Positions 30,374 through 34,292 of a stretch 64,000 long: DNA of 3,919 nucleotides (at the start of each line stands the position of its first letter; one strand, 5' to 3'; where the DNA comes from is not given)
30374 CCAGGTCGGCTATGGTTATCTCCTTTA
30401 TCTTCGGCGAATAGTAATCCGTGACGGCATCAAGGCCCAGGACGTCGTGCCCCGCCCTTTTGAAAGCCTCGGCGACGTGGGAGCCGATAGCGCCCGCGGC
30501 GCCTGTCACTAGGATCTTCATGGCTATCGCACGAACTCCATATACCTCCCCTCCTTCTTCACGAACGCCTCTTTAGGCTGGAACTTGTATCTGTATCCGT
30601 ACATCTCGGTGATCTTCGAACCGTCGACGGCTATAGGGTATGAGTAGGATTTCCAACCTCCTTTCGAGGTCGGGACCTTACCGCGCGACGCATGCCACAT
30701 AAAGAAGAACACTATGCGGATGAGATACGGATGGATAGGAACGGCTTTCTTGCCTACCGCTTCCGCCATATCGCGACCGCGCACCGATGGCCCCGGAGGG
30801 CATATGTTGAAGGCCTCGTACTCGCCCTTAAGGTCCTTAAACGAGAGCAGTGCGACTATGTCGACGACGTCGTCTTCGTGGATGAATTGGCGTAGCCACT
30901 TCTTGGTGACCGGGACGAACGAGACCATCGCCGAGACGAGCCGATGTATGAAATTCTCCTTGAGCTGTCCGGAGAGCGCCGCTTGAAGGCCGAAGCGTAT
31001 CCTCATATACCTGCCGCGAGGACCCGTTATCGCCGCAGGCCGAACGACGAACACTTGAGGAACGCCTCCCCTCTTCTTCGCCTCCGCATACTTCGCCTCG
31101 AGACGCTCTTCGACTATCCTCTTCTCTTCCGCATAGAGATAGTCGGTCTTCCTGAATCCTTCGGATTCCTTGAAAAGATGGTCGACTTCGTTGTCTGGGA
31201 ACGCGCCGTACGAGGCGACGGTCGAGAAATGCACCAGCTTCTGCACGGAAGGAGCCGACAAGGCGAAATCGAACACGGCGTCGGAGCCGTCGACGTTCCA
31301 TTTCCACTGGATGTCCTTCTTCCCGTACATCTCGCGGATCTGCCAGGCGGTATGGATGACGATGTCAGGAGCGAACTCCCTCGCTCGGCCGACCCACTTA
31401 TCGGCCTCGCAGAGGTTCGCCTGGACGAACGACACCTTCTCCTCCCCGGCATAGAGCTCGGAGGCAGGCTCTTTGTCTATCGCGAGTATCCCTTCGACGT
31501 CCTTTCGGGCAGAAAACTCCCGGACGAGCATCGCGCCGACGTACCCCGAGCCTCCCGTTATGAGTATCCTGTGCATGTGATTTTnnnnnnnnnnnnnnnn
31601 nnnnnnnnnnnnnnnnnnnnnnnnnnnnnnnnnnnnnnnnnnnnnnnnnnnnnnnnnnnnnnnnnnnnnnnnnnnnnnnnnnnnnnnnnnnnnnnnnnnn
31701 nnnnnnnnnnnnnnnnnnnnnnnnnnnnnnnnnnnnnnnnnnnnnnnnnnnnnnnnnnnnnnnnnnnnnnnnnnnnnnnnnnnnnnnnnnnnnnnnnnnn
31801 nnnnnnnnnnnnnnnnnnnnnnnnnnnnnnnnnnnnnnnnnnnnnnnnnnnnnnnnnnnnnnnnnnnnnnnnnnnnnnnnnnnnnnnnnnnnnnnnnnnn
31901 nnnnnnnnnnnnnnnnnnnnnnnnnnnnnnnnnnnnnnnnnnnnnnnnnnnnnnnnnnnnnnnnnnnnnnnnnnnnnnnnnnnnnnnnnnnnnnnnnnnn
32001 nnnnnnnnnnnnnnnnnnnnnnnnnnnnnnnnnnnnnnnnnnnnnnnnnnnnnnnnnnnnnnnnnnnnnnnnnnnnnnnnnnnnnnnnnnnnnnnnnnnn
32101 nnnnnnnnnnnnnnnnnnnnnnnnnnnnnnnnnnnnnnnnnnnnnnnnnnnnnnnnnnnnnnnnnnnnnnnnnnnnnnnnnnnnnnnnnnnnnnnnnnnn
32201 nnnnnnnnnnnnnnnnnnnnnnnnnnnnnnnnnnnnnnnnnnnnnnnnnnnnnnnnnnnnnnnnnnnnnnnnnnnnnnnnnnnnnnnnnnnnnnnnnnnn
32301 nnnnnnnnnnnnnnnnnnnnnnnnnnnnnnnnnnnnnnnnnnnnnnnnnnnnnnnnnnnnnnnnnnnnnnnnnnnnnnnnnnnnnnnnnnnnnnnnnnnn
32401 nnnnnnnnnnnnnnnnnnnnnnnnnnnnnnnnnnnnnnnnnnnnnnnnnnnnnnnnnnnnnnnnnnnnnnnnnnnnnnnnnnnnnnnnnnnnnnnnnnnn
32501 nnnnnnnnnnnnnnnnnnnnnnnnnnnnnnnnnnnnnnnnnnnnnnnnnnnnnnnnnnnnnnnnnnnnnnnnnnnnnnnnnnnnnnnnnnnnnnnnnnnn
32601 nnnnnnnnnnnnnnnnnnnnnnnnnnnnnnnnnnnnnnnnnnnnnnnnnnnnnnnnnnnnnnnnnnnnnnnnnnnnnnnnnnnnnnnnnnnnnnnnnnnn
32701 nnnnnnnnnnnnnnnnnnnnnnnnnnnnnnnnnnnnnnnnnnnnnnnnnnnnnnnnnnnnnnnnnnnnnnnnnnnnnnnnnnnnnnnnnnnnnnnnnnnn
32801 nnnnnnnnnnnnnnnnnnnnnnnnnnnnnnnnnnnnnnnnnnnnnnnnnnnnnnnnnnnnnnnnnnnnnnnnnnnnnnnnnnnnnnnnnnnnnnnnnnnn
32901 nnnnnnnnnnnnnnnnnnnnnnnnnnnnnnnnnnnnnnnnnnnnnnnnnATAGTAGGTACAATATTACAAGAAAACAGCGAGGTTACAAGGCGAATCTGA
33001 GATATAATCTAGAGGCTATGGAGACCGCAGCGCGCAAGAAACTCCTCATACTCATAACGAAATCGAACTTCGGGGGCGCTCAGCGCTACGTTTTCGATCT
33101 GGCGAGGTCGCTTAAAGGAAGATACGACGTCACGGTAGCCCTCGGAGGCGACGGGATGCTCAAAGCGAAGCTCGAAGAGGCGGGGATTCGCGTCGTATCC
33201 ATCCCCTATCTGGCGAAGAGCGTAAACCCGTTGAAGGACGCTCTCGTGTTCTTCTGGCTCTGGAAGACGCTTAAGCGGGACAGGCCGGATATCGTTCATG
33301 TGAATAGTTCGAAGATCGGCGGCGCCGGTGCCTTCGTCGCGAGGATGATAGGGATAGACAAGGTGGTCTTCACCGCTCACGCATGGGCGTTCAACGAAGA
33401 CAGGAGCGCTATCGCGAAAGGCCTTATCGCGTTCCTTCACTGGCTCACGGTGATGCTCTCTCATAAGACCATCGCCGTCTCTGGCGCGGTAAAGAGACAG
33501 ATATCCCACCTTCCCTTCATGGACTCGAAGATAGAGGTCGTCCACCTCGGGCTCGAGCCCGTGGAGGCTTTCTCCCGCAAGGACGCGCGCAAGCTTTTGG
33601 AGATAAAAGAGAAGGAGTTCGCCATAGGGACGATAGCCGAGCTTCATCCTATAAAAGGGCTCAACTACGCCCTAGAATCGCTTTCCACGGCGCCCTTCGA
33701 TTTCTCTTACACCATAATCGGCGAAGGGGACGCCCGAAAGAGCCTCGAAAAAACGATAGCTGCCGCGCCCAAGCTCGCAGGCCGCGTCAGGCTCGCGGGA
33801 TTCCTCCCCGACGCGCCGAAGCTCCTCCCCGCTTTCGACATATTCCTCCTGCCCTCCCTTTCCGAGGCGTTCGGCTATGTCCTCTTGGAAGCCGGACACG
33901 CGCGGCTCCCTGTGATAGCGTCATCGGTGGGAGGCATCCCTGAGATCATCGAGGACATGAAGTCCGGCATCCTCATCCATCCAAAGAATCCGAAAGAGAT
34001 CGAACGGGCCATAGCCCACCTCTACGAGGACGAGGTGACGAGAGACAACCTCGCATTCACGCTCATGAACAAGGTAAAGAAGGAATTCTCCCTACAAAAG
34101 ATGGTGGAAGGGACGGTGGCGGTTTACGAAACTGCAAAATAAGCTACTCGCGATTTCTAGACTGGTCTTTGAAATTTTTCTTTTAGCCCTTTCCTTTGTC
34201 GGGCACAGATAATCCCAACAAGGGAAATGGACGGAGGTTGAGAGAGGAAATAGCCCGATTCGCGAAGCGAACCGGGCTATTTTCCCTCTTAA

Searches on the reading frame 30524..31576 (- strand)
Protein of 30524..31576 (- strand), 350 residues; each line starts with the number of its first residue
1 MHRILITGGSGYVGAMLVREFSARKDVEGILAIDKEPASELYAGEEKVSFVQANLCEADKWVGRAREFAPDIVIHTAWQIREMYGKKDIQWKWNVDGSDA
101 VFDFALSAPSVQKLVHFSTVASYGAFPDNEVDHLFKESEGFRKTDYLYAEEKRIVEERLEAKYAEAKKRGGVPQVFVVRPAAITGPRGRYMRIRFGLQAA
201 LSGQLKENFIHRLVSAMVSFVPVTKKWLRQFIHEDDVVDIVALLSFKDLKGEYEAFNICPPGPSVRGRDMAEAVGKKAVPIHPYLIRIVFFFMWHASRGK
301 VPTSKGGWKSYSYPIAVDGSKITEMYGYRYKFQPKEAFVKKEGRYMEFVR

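Call 30: search_protein_families(library=pfam, proteins=[window:30524-31576:-], max_evalue=0.01)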
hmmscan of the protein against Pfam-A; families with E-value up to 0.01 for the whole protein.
window:30524-31576:- (350 aa): 6 families
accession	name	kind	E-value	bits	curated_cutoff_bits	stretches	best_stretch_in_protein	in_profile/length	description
PF01370.27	Epimerase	-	9.5e-23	81.3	20.9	1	4-259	1-240/240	NAD dependent epimerase/dehydratase family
PF01073.25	3Beta_HSD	-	7e-11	42.1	22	1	5-191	1-189/280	3-beta hydroxysteroid dehydrogenase/isomerase family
PF07993.18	NAD_binding_4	-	2.1e-08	34.1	20.1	1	71-223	90-251/258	Male sterility protein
PF16363.11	GDP_Man_Dehyd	-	4.7e-05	23.4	27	1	5-141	1-147/332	GDP-mannose 4,6 dehydratase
PF04321.23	RmlD_sub_bind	-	0.002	17.7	27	1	3-119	2-101/287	RmlD substrate binding domain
PF02719.21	Polysacc_synt_2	-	0.0033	17.1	20.2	0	4-119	1-128/293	Polysaccharide biosynthesis protein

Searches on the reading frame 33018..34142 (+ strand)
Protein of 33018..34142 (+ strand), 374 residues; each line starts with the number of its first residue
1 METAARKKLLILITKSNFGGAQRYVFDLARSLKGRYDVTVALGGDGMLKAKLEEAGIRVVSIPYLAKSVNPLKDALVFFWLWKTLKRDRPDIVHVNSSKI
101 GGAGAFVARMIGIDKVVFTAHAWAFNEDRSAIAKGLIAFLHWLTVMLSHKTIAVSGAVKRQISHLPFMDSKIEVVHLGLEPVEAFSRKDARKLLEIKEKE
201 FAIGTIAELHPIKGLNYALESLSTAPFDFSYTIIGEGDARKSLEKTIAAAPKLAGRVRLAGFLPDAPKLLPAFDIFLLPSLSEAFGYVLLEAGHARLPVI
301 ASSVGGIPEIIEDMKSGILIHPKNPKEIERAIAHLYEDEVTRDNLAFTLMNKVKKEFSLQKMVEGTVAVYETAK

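Call 30: search_protein_families(library=pfam, proteins=[window:33018-34142:+], max_evalue=0.01)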
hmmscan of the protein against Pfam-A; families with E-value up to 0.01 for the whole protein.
window:33018-34142:+ (374 aa): 6 families
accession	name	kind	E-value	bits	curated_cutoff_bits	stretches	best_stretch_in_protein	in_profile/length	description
PF00534.26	Glycos_transf_1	-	3.2e-30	105.4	26.4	1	187-345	2-165/172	Glycosyl transferases group 1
PF13692.12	Glyco_trans_1_4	-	2.7e-28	99.4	27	1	202-338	3-142/142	Glycosyl transferases group 1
PF13439.12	Glyco_transf_4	-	2.8e-23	83.2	28.5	1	18-180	1-167/170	Glycosyltransferase Family 4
PF13579.12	Glyco_trans_4_4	-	4e-18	66.7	29.7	1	19-178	1-158/158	Glycosyl transferase 4-like domain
PF13477.12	Glyco_trans_4_2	-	6.9e-06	26.7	23.4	1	23-123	11-109/139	Glycosyl transferase 4-like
PF20706.3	GT4-conflict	-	2.4e-05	24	26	1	255-316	261-325/385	Family 4 Glycosyltransferase in conflict systems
